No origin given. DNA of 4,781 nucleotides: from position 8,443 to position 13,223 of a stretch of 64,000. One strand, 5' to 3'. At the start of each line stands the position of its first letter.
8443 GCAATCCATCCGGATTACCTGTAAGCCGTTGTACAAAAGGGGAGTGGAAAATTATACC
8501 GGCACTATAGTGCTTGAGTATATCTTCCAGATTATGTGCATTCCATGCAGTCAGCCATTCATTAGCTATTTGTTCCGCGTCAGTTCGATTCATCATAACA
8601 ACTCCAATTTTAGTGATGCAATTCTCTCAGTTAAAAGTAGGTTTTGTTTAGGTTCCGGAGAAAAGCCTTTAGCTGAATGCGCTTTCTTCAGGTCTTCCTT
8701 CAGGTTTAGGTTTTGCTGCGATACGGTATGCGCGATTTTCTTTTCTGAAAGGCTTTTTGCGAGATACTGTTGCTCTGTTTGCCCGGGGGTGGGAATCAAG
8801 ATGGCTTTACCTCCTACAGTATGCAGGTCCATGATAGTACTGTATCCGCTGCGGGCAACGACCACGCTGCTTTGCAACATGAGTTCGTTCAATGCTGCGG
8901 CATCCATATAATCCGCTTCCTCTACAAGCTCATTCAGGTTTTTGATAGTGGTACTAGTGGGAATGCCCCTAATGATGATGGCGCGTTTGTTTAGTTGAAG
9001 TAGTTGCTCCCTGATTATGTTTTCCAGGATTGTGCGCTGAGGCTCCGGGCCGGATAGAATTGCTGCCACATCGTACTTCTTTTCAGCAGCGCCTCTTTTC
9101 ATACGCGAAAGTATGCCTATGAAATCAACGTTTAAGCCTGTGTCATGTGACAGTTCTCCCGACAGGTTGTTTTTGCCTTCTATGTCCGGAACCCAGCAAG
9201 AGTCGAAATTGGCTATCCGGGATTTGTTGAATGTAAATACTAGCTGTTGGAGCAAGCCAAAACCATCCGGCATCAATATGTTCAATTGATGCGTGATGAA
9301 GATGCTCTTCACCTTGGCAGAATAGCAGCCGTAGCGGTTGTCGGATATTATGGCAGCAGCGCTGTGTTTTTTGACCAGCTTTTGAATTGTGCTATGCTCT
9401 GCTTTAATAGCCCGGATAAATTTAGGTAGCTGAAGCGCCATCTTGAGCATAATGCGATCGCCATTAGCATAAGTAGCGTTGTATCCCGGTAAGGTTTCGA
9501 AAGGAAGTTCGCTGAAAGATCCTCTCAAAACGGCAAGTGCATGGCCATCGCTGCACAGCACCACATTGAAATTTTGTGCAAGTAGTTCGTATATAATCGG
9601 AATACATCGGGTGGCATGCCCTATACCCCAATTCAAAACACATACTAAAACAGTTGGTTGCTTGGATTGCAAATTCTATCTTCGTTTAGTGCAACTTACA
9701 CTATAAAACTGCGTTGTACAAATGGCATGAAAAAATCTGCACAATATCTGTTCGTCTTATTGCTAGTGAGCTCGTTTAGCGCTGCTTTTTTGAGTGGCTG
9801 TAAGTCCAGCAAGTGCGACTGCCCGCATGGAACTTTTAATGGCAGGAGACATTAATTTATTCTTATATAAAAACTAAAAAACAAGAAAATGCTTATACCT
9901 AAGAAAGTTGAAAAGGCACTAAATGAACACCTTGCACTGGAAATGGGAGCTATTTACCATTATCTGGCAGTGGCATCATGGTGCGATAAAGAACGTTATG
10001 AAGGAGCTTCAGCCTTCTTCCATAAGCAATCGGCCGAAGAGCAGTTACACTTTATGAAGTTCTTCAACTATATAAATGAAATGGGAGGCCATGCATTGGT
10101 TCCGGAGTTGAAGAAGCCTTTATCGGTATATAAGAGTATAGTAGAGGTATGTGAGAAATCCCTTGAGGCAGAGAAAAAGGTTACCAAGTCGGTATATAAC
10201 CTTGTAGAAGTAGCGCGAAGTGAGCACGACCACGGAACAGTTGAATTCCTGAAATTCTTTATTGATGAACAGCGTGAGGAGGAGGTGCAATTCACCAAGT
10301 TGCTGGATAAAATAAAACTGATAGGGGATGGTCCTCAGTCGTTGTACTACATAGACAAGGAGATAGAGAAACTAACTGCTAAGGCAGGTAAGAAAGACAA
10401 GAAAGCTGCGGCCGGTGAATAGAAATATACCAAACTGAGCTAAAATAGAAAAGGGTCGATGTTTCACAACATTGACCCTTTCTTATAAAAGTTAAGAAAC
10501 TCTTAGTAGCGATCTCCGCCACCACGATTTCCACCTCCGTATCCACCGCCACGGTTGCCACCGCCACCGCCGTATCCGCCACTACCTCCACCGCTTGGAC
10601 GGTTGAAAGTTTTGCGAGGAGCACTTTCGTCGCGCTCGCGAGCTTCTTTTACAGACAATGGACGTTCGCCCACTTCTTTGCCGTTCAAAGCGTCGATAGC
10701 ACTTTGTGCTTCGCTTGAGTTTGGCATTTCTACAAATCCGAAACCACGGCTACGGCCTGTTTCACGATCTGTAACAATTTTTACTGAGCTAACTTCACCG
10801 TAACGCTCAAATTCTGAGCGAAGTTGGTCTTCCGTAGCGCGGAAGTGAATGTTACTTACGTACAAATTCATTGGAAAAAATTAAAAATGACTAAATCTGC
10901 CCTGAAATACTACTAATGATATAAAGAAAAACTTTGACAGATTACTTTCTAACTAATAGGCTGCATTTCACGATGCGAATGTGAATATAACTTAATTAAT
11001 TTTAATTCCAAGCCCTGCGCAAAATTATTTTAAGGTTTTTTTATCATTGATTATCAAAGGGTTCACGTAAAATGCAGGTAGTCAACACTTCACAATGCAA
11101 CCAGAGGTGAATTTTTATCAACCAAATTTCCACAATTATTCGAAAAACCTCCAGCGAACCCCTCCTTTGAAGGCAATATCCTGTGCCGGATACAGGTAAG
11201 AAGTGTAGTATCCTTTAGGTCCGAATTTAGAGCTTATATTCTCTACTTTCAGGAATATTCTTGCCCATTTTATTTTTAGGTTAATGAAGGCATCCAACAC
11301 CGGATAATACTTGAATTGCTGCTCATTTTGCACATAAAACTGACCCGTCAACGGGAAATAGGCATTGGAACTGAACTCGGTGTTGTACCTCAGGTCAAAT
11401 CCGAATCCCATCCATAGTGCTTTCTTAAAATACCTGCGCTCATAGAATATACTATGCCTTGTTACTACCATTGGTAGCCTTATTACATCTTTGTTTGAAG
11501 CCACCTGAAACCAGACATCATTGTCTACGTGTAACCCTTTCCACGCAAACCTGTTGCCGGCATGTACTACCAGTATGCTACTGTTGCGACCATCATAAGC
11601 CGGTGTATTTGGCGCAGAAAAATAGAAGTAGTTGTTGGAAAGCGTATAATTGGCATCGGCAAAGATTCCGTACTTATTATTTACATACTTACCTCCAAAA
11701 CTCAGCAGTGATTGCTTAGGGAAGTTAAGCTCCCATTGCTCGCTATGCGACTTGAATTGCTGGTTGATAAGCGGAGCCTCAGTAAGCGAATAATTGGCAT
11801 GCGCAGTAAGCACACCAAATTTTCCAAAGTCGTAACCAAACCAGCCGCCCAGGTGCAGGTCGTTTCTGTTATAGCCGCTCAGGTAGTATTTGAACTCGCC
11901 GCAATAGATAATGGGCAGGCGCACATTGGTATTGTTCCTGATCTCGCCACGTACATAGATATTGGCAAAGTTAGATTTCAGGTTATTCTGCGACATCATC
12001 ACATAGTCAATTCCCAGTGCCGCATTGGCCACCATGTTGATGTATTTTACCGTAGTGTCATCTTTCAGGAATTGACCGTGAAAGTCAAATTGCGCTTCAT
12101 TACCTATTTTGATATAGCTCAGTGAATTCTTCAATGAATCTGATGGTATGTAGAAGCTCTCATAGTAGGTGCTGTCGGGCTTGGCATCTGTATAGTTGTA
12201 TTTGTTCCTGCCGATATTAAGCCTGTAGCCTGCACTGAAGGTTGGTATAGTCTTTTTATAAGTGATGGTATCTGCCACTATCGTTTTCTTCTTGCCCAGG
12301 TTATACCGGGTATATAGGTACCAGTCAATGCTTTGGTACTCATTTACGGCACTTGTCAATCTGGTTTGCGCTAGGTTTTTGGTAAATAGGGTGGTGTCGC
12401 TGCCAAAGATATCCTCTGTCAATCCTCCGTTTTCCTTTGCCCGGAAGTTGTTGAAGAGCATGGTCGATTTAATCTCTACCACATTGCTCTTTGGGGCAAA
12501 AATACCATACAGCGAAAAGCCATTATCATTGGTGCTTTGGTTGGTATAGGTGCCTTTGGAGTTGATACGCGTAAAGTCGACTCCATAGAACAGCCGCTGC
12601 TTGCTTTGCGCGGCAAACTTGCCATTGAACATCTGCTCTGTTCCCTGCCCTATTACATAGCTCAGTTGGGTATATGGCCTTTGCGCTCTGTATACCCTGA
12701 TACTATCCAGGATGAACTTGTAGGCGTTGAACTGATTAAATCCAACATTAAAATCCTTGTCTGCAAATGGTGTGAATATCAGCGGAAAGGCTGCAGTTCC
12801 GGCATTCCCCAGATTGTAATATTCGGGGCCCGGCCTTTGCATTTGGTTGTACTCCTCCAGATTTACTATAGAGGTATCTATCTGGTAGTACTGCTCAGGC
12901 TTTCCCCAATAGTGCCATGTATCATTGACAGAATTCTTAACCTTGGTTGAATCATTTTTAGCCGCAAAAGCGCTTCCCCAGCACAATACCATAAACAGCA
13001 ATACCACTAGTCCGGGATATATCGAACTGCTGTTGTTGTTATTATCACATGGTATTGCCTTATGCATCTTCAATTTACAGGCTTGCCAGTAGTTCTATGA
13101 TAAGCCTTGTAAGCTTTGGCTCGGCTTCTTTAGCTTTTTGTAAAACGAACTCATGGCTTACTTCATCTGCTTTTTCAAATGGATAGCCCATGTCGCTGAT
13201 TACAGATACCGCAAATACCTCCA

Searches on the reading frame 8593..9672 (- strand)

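Call 60: search_protein_families(library=pfam, proteins=[window:8593-9672:-])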
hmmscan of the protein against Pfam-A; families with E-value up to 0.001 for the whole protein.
window:8593-9672:- (359 aa): 1 family
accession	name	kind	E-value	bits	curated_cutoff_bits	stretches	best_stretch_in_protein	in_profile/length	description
PF04101.22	Glyco_tran_28_C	-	9.2e-12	45.7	22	1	243-333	47-142/166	Glycosyltransferase family 28 C-terminal domain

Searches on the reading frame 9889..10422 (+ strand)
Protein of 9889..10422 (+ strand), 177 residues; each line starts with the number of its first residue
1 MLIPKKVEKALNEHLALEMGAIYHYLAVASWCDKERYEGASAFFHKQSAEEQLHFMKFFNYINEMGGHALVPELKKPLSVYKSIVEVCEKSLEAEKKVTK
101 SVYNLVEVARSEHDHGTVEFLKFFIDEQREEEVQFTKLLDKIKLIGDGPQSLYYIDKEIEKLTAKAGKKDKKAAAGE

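Call 60: search_protein_families(library=pfam, proteins=[window:9889-10422:+])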
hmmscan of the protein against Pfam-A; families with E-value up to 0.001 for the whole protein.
window:9889-10422:+ (177 aa): 1 family
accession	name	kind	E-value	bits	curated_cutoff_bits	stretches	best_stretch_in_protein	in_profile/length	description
PF00210.30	Ferritin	-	3.4e-38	131.2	24.5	1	9-145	2-142/142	Ferritin-like domain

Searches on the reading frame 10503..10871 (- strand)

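Call 60: search_protein_families(library=pfam, proteins=[window:10503-10871:-])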
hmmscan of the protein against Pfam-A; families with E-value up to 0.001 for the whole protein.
window:10503-10871:- (122 aa): 2 families
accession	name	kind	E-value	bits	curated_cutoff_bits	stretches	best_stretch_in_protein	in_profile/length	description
PF00076.28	RRM_1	-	7.1e-24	83.9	20.7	1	3-72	1-69/70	RNA recognition motif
PF13893.12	RRM_5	-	3e-05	24.1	27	1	11-81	38-103/125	RNA recognition motif. (a.k.a. RRM, RBD, or RNP domain)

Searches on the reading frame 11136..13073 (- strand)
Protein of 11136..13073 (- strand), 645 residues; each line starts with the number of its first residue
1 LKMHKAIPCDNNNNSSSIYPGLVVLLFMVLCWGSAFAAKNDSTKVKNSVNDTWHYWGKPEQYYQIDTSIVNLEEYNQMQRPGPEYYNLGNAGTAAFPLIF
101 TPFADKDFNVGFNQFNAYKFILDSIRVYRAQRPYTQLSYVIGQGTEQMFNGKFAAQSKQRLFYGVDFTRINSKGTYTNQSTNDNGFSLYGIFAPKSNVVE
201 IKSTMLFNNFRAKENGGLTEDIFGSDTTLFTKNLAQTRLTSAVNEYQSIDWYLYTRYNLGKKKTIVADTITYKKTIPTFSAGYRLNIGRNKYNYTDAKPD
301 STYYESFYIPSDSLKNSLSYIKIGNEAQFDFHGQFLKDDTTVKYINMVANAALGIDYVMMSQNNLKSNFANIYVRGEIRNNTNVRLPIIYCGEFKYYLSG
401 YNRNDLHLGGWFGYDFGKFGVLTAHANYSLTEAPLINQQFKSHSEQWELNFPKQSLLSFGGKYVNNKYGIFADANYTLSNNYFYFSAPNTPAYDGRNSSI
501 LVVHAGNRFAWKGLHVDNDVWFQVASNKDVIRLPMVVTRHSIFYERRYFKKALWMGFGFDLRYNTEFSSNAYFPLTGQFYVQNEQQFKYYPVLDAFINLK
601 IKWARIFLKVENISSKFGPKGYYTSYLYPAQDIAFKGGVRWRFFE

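Call 60: search_protein_families(library=pfam, proteins=[window:11136-13073:-])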
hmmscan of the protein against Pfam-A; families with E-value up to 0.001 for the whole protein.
window:11136-13073:- (645 aa): 1 family
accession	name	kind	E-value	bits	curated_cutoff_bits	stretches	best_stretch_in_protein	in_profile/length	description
PF14121.12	Porin_10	-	1.3e-96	325.2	27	1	60-644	14-596/597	Putative porin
